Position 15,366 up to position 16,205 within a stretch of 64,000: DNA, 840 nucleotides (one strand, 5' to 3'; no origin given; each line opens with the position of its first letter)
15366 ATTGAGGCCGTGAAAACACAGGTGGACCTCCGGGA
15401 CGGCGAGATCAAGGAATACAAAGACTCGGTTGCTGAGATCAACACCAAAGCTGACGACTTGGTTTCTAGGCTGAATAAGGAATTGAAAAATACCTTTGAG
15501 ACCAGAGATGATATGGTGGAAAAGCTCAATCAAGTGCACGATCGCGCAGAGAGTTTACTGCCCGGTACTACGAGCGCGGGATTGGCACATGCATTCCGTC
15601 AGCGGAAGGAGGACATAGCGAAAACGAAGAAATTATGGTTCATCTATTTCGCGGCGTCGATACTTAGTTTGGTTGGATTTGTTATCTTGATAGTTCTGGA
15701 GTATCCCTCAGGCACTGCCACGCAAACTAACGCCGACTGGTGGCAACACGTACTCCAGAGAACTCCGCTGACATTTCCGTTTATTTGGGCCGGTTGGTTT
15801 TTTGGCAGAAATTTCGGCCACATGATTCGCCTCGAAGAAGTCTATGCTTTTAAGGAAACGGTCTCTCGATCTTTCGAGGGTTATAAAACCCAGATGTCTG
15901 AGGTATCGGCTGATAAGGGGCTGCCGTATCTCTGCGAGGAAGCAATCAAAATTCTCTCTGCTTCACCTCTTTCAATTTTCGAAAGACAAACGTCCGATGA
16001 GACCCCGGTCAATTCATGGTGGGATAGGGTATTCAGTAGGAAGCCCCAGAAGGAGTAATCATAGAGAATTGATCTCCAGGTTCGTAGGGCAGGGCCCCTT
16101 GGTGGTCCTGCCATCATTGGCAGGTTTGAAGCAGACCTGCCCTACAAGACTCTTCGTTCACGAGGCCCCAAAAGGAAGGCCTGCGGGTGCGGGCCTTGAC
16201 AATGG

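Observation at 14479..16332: Low-GC orphan gene (coiled-coil + C-terminal 2-TM domain) bounded by hairpin-repeat arrays: candidate acquired single-gene module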

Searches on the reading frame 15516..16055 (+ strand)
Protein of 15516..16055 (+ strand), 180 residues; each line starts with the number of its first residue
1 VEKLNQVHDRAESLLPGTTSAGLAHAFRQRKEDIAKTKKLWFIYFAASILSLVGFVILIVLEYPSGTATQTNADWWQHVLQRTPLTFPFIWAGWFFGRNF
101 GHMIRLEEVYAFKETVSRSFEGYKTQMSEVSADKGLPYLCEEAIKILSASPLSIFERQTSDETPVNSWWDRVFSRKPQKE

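Call 34: search_solved_structures(query=A2, max_evalue=10)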
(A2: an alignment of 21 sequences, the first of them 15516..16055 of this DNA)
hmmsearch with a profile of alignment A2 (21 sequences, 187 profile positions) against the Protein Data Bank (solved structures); distinct sequences matched with E-value up to 10: 11.
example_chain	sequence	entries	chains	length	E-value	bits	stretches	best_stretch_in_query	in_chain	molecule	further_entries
3lhk_A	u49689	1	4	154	0.0061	19.1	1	114-185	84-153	putative DNA binding protein MJ0014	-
7rkc_A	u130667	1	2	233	0.46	13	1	32-83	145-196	D_3_633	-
9c3c_n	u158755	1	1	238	0.89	12.1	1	37-107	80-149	Sarcospan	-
7ar7_M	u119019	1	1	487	3.5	10.2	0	28-92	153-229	NADH-ubiquinone oxidoreductase chain 4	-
7aqq_M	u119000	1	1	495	3.6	10.1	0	28-92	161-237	NADH-ubiquinone oxidoreductase chain 4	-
7aqw_M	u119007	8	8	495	3.7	10.1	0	28-92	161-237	NADH-ubiquinone oxidoreductase chain 4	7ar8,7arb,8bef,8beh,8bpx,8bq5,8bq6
6b85_J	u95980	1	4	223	4.1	9.9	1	32-90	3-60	TMHC4_R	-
8vzn_A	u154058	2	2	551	4.2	9.9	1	34-92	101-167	Feline leukemia virus subgroup C cellular receptor 2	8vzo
11kc_A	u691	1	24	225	5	9.6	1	33-90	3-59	Designed nanoparticle O43-TM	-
8e73_4M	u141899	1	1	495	5.9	9.4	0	28-92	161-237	Nad4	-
8qcx_A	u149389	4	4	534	9.2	8.8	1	34-93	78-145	Heme transporter FLVCR2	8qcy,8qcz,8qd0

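Call 42: search_protein_representatives(alignment_id=A2)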
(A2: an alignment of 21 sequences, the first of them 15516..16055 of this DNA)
Query: 21 sequences, 187 profile positions. Proteins with E-value up to 0.001 (for the whole library): 4757; up to 1e-10: 3466; up to 1e-30: 996. The best 150 are listed.
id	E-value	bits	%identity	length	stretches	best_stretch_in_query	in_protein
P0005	5.9e-66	237.7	-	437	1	4-184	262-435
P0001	7.5e-65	234.1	-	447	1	2-183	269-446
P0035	2.8e-60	219.2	-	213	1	3-183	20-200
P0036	1.4e-59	216.9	-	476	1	2-184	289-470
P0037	3.1e-59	215.8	-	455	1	2-185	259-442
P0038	3.4e-59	215.7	-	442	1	4-185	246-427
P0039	7.3e-59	214.6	-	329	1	3-184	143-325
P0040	3.4e-58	212.4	-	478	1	5-171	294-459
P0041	5.6e-58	211.7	-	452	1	4-183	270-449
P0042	2.2e-57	209.8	-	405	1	2-185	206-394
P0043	2.4e-57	209.6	-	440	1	3-184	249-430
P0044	1.1e-56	207.5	-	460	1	6-180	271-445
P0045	1.5e-56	207.1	-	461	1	6-185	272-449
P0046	1.9e-56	206.7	-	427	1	2-173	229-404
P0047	4.8e-56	205.4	-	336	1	3-178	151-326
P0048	5.6e-56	205.2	-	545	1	2-184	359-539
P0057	1.6e-54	200.4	-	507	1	2-179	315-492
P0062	3.0e-54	199.5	-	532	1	3-184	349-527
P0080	1.7e-53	197.1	-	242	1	2-185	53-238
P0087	5.0e-53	195.5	-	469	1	2-184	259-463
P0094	8.3e-53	194.8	-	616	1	3-183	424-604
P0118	7.8e-52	191.6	-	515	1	2-178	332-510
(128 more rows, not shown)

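Call 43: search_dna_similar(query=window:15516-16055:+, collection=phages, mode=protein, max_evalue=0.001, max_rows=25)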
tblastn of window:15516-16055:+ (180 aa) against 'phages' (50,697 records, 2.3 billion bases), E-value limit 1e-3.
No match.

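Call 44: search_dna_similar(query=window:15516-16055:+, collection=plasmids, mode=protein, max_evalue=0.001, max_rows=25)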
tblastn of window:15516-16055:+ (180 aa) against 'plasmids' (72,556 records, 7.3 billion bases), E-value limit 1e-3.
Records with a match: 33; places in all: 33; records where one place covers at least 80% of the query: 28.
Best place of each record, by identity: <60% 33.
By first word of the organism name: Vibrio 11; Acinetobacter 9; Campylobacter 4; Xanthomonas 3; Klebsiella 2; Escherichia 1; Citrobacter 1; Agrobacterium 1; Paraburkholderia 1.
By predicted mobility (MOB-suite, as given by PLSDB): non-mobilizable 11; mobilizable 11; conjugative 11.
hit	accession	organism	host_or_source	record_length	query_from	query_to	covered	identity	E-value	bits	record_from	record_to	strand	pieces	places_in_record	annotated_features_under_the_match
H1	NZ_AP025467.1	Vibrio chagasii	-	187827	3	157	86%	31.4%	9e-12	69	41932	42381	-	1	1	hypothetical protein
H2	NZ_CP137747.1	Acinetobacter sp. 16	Homo sapiens,pure culture,urine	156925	1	179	99%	26.4%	1e-8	60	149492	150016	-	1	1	hypothetical protein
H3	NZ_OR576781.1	Acinetobacter junii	-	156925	1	179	99%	26.4%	1e-8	60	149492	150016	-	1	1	hypothetical protein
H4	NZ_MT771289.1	Acinetobacter nosocomialis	-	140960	1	179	99%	26.2%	3e-8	59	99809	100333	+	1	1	hypothetical protein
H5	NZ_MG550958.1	Escherichia coli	Rectal swab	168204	1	179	99%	26.2%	3e-8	59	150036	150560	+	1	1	hypothetical protein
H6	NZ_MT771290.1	Acinetobacter nosocomialis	-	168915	1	179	99%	26.2%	3e-8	59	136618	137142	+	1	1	hypothetical protein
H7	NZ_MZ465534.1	Klebsiella pneumoniae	-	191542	1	179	99%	26.2%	3e-8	59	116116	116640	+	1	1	hypothetical protein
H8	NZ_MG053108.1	Citrobacter freundii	Buenos Aires, Argentina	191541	1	179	99%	26.2%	3e-8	59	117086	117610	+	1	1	hypothetical protein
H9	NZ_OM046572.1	Acinetobacter nosocomialis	-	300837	1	179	99%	26.2%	3e-8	59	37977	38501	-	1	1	hypothetical protein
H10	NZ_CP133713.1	Acinetobacter baumannii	Homo sapiens,BAL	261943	1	179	99%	26.2%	3e-8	59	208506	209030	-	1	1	hypothetical protein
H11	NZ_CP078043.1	Acinetobacter junii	whole organism,washroom sink in ...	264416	1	179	99%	26.2%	3e-8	59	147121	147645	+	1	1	hypothetical protein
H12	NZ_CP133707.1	Acinetobacter baumannii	-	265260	1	179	99%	26.2%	3e-8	59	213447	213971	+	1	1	hypothetical protein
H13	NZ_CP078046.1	Acinetobacter lwoffii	whole organism,bedside rail in hospital ...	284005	1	179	99%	26.2%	3e-8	59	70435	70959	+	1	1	hypothetical protein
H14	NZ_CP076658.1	Campylobacter novaezeelandiae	Cell culture,river water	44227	2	161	89%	28.1%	2e-10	66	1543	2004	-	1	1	hypothetical protein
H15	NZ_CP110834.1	Agrobacterium sp. 13-2099-1-2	quaking aspen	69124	9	159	84%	29.4%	8e-7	55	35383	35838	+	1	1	hypothetical protein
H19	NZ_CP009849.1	Vibrio parahaemolyticus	aquarium water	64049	12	166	86%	26.9%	6e-12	70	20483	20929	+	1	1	hypothetical protein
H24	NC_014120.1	Paraburkholderia atlantica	-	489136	10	159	83%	27.6%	5e-7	56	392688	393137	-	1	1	hypothetical protein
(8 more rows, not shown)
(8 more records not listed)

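Call 45: predict_structure(alignment_id=A2)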
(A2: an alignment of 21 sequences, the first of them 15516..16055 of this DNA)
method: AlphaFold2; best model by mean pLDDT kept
length: 180 residues; sequences in the alignment: 21
mean_pLDDT: 81.3   pTM: 0.66
mean pLDDT of the five models: 81.3, 78.6, 77.7, 75.2, 72.6
residues with pLDDT >= 90: 50; 70-90: 90; 50-70: 37; < 50: 3
segments of 3 or more residues with pLDDT < 50: 178-180
pLDDT, mean of each block of 10 residues (from residue 1): 81 66 87 93 95 92 66 79 89 90 90 89 87 86 86 62 67 58
secondary structure, 60 per line:
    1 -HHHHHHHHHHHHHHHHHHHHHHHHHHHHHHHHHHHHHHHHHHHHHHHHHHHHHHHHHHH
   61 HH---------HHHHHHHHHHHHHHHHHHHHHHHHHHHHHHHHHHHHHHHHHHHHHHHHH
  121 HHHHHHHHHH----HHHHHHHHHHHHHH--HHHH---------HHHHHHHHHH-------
elements in order: H2-62 H72-130 H135-148 H151-154 H164-173

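Call 47: get_annotated_region(hit=H5, flank=7000)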
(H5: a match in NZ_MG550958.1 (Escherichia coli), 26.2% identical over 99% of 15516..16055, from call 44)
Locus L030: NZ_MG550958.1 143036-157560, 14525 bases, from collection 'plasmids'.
description: Escherichia coli strain G3216 plasmid pG3216.2, complete sequence
organism: Escherichia coli (NCBI taxid 562)
taxonomy: Bacteria; Pseudomonadota; Gammaproteobacteria; Enterobacterales; Enterobacteriaceae; Escherichia; Escherichia coli
host: -; source: Rectal swab; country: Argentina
typing (MOB-suite, as given by PLSDB): conjugative; replicon IncA; relaxase MOBH,MOBH; mating-pair formation MPF_F
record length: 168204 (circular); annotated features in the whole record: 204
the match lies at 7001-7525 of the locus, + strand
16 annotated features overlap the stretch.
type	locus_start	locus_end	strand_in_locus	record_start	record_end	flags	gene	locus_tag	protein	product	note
CDS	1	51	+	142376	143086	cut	-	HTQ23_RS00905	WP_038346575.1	TnsA endonuclease N-terminal domain-containing protein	-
CDS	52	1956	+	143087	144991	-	-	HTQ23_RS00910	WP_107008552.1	DDE-type integrase/transposase/recombinase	GO:0015074 - DNA integration [Evidence IEA]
CDS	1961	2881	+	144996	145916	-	-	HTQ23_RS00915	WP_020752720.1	TniB family NTP-binding protein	-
CDS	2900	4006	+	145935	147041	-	-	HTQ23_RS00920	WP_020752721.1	TniQ family protein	-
CDS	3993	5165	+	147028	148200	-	-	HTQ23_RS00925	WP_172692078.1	transposase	-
CDS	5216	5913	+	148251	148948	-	-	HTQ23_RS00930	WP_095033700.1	IS1-like element IS1B family transposase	GO:0006313 - DNA transposition [Evidence IEA]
CDS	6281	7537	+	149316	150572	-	-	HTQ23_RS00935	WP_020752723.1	hypothetical protein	-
CDS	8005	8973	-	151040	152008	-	-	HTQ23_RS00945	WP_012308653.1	IS30 family transposase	-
CDS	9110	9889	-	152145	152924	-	-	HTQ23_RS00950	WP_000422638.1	APH(3')-VI family aminoglycoside O-phosphotransferase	-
predicted_resistance_gene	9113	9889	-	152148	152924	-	aph(3')-VIa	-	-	aminoglycoside O-phosphotransferase APH(3')-VIa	predicted by amrfinderplus; class AMINOGLYCOSIDE; identity 99.61%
CDS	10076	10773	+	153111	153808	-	-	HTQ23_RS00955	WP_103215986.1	IS1-like element IS1A family transposase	GO:0006313 - DNA transposition [Evidence IEA]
CDS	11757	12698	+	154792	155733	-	-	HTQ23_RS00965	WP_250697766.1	ribonucleotide-diphosphate reductase subunit beta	GO:0009263 - deoxyribonucleotide biosynthetic process [Evidence IEA]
CDS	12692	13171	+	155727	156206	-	-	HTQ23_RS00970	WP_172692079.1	dihydrofolate reductase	-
CDS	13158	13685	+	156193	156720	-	-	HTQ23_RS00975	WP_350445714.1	thymidylate synthase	-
CDS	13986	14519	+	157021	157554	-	aadB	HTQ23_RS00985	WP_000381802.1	aminoglycoside nucleotidyltransferase ANT(2'')-Ia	-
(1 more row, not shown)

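Call 48: get_annotated_region(hit=H1, flank=7000)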
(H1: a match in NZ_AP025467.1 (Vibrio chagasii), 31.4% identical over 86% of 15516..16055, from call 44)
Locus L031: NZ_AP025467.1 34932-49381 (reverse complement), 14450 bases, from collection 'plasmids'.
description: Vibrio chagasii strain LMG 21353 plasmid p1, complete sequence
organism: Vibrio chagasii (NCBI taxid 170679)
taxonomy: Bacteria; Pseudomonadota; Gammaproteobacteria; Vibrionales; Vibrionaceae; Vibrio; Vibrio chagasii
host: -; source: -; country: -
typing (MOB-suite, as given by PLSDB): non-mobilizable
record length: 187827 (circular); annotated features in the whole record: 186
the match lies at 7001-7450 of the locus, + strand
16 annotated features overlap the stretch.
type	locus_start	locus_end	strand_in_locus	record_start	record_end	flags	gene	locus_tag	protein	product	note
CDS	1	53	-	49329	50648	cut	-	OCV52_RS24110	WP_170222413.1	DNA cytosine methyltransferase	-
CDS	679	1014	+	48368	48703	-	-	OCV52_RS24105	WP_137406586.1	hypothetical protein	-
CDS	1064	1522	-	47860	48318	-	-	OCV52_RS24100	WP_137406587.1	Fe3+-citrate ABC transporter substrate-binding protein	-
CDS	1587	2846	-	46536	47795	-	-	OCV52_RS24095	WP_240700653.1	Y-family DNA polymerase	-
CDS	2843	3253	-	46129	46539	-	-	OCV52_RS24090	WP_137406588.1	S24 family peptidase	-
CDS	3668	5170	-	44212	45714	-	-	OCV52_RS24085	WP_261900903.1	hypothetical protein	-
CDS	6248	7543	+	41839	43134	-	-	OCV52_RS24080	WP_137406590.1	hypothetical protein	-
CDS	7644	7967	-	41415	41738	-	-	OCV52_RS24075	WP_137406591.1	hypothetical protein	-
CDS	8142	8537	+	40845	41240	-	-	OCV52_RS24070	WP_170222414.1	HNH endonuclease signature motif containing protein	-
CDS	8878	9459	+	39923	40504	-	-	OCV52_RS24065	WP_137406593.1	DUF2913 family protein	-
CDS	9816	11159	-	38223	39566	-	-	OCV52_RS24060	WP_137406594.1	hypothetical protein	-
CDS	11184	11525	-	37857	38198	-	-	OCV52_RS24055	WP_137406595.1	hypothetical protein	-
CDS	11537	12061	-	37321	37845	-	-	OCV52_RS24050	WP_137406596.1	hypothetical protein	-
CDS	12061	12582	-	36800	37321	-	-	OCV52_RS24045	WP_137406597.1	hypothetical protein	-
CDS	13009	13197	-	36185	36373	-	-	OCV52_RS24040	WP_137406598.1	hypothetical protein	-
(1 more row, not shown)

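Call 51: list_cluster_members(proteins=[P0035, P0036, P0037, P0038, P0042, P0048, P0057, P0094, P0080, P0030])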
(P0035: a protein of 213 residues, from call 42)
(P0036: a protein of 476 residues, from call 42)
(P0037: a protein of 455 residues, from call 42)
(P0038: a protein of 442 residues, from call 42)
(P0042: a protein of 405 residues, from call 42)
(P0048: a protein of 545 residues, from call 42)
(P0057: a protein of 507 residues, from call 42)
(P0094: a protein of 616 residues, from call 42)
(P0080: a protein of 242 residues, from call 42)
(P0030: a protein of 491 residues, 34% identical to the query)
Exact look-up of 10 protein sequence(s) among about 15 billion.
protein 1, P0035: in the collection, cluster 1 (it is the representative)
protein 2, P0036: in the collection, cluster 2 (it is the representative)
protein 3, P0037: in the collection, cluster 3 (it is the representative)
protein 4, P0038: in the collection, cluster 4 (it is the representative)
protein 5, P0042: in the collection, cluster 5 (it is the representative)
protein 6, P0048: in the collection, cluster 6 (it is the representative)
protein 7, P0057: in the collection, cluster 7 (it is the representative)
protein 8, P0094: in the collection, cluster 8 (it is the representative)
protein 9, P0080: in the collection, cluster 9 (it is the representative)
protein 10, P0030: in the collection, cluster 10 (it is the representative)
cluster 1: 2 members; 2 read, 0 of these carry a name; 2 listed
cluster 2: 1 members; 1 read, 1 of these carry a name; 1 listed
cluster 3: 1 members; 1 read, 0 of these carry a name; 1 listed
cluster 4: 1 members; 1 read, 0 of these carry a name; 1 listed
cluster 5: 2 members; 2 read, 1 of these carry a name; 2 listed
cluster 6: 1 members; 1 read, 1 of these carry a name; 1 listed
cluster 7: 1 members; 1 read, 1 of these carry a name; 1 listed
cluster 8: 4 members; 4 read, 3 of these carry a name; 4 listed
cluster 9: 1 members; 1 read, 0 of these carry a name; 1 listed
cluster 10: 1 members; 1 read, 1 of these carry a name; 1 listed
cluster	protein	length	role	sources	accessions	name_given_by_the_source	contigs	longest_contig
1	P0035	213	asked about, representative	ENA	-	-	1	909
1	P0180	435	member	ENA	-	-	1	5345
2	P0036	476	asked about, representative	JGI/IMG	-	hypothetical protein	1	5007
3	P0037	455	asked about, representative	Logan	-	-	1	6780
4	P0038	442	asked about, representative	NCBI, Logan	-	-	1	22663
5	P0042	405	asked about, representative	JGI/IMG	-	-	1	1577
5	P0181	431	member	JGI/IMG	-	hypothetical protein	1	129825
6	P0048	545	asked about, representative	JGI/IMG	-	hypothetical protein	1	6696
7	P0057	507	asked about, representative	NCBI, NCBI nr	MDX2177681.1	MAG: hypothetical protein SF028_14555 [Candidatus Sumerlaeia bacterium] | hypothetical protein [Candidatus Sumerlaeia bacterium]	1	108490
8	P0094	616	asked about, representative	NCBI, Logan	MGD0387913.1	MAG: MIR domain-containing protein [Tepidisphaeraceae bacterium]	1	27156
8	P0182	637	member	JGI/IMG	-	predicted nucleic acid-binding Zn-ribbon protein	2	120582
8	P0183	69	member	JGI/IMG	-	hypothetical protein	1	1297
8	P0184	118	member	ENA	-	-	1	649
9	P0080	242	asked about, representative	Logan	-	-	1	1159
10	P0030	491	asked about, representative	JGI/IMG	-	hypothetical protein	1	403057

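Call 52: search_protein_families(library=pfam, proteins=[L030:6281-7537:+, L031:6248-7543:+, P0036, P0048, P0057, P0094, P0062, P0118, P0087, P0080], max_evalue=0.01)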
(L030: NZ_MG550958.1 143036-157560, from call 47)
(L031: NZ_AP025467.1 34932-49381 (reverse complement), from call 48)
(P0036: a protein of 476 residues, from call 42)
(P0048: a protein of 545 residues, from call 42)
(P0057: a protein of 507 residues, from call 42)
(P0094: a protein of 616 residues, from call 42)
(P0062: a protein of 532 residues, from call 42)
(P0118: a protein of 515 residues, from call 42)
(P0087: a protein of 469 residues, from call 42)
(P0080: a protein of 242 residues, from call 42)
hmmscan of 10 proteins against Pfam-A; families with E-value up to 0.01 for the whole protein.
L030:6281-7537:+ (418 aa): 1 family
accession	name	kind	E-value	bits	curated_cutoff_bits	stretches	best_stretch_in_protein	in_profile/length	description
PF18949.5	DUF5693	-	0.0035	16.3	29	1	161-260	23-119/609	Family of unknown function (DUF5693)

L031:6248-7543:+ (431 aa): 0 families

P0036 (476 aa): 0 families

P0048 (545 aa): 0 families

P0057 (507 aa): 2 families
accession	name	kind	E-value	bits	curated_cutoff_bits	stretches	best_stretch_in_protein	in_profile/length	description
PF12365.13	DUF3649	-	0.0044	17.2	21.2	0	352-370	9-26/27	Protein of unknown function (DUF3649)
PF04799.18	Fzo_mitofusin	-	0.0099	15.8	27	1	242-306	91-155/161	fzo-like conserved region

P0094 (616 aa): 2 families
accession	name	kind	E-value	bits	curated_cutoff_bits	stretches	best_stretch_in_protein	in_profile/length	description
PF02815.25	MIR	-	1.4e-12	48.3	25.6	1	55-178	50-180/185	MIR domain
PF08702.15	Fib_alpha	-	0.0015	19.2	29.9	1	205-274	34-103/143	Fibrinogen alpha/beta chain family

P0062 (532 aa): 0 families

P0118 (515 aa): 0 families

P0087 (469 aa): 0 families

P0080 (242 aa): 1 family
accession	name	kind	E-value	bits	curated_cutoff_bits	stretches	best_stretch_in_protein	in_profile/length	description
PF20563.3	DUF6773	-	0.0099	16.2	27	0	79-153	77-153/163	Family of unknown function (DUF6773)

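Call 53: search_protein_families(library=ncbifam, proteins=[L030:6281-7537:+, L031:6248-7543:+, P0036, P0048, P0057, P0094, P0062, P0118, P0087, P0080], max_evalue=0.001)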
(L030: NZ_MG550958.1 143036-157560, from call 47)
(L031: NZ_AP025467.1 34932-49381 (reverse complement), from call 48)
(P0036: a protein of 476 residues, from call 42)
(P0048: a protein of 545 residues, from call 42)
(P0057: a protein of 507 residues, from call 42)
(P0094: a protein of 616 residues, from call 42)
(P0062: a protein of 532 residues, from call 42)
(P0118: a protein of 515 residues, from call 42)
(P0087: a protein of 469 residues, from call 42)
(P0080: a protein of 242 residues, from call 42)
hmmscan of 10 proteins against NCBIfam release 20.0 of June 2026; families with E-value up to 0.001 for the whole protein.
L030:6281-7537:+ (418 aa): 1 family
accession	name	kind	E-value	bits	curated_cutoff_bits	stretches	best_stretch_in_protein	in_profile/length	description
NF045780.1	TrlF_fam_ATP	equivalog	2e-05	23.5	350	1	7-252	452-714/944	TrlF family AAA-like ATPase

L031:6248-7543:+ (431 aa): 2 families
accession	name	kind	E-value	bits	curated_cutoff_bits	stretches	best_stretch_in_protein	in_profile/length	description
NF045487.1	ASRP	equivalog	8.1e-05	21.4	300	1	56-269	60-267/593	archaea-specific SMC-related protein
TIGR02168.1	SMC_prok_B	equivalog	0.00064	17.6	567.35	1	143-263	725-845/1181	chromosome segregation protein SMC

P0036 (476 aa): 5 families
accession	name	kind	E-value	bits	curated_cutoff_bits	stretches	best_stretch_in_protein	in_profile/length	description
TIGR02168.1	SMC_prok_B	equivalog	2.1e-05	22.5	567.35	1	46-299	674-927/1181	chromosome segregation protein SMC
NF041035.1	Rad50_Halo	equivalog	3.3e-05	22.5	1000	1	67-299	168-401/883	DNA double-strand break repair ATPase Rad50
NF038350.1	taxis_HmpF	equivalog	6.4e-05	21.5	200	1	180-299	130-249/553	pilus motility taxis protein HmpF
NF002572.0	PRK02224.1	equivalog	9e-05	20.9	1087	1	67-299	168-401/888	DNA double-strand break repair ATPase Rad50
NF047515.1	SpiroCoCo_C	equivalog_domain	0.00071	18.8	125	0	87-246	119-276/313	SpiroCoCo family coiled-coil protein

P0048 (545 aa): 7 families
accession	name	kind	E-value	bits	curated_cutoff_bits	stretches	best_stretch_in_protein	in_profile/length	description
TIGR02168.1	SMC_prok_B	equivalog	3.4e-08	31.7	567.35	1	42-369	639-962/1181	chromosome segregation protein SMC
TIGR02169.1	SMC_prok_A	equivalog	0.00018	19.4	729.4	0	163-363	298-495/1165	chromosome segregation protein SMC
NF047515.1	SpiroCoCo_C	equivalog_domain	0.00019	20.7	125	0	212-372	124-262/313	SpiroCoCo family coiled-coil protein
NF045487.1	ASRP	equivalog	0.00022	20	300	0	124-371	138-395/593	archaea-specific SMC-related protein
NF002572.0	PRK02224.1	equivalog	0.00034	19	1087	0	16-269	193-444/888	DNA double-strand break repair ATPase Rad50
NF041035.1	Rad50_Halo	equivalog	0.00046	18.7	1000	0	155-369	182-394/883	DNA double-strand break repair ATPase Rad50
NF003034.1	PRK03918.1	equivalog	0.00075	17.6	700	0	26-273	175-420/878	DNA double-strand break repair ATPase Rad50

P0057 (507 aa): 3 families
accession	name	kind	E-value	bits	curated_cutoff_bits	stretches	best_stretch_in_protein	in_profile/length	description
TIGR02169.1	SMC_prok_A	equivalog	0.00011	20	729.4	1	36-318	229-501/1165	chromosome segregation protein SMC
TIGR02168.1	SMC_prok_B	equivalog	0.00019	19.3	567.35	0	148-326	736-914/1181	chromosome segregation protein SMC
NF045487.1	ASRP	equivalog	0.00094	17.9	300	0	211-327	122-237/593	archaea-specific SMC-related protein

P0094 (616 aa): 0 families

P0062 (532 aa): 1 family
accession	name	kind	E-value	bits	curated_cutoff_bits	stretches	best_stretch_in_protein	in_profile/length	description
TIGR02168.1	SMC_prok_B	equivalog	7.4e-07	27.3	567.35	1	63-354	681-976/1181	chromosome segregation protein SMC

P0118 (515 aa): 2 families
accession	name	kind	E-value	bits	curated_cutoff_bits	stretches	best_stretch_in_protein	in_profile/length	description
TIGR02169.1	SMC_prok_A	equivalog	7.8e-05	20.5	729.4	1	43-336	216-509/1165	chromosome segregation protein SMC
TIGR02168.1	SMC_prok_B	equivalog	0.0002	19.3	567.35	1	141-346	670-875/1181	chromosome segregation protein SMC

P0087 (469 aa): 2 families
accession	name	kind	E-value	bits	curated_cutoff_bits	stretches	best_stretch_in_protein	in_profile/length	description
TIGR02168.1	SMC_prok_B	equivalog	7.8e-06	23.9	567.35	1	38-265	682-976/1181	chromosome segregation protein SMC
NF047515.1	SpiroCoCo_C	equivalog_domain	5.2e-05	22.5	125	1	52-272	38-262/313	SpiroCoCo family coiled-coil protein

P0080 (242 aa): 0 families

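Call 54: search_protein_families(library=padloc, proteins=[L030:6281-7537:+, L031:6248-7543:+, window:15516-16055:+, P0048, P0057, P0094, P0062, P0118, P0087, P0080], max_evalue=0.001)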
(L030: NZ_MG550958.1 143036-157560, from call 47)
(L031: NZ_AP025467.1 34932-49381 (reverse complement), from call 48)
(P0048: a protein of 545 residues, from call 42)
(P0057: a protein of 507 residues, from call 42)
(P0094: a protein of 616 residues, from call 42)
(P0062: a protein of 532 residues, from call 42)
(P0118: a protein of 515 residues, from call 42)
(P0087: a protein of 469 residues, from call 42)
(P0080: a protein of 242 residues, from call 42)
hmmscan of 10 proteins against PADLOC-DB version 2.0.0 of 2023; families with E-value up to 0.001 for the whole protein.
L030:6281-7537:+ (418 aa): 0 families

L031:6248-7543:+ (431 aa): 1 family
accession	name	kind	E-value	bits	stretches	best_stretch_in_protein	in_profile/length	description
PDLC00551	JetC2|JetC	-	0.00066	15.6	1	131-261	852-980/1365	DUF3584 domain; MukB-like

window:15516-16055:+ (180 aa): 0 families

P0048 (545 aa): 1 family
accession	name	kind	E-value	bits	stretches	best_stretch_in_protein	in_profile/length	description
PDLC03868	LmuB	-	0.00026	17.4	1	62-270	507-717/1035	-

P0057 (507 aa): 0 families

P0094 (616 aa): 0 families

P0062 (532 aa): 0 families

P0118 (515 aa): 1 family
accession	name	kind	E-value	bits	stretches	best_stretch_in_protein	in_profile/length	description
PDLC00513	JetC1|JetC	-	0.00073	15.7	1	71-323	239-480/1140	DUF3584 domain; MukB-like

P0087 (469 aa): 0 families

P0080 (242 aa): 0 families
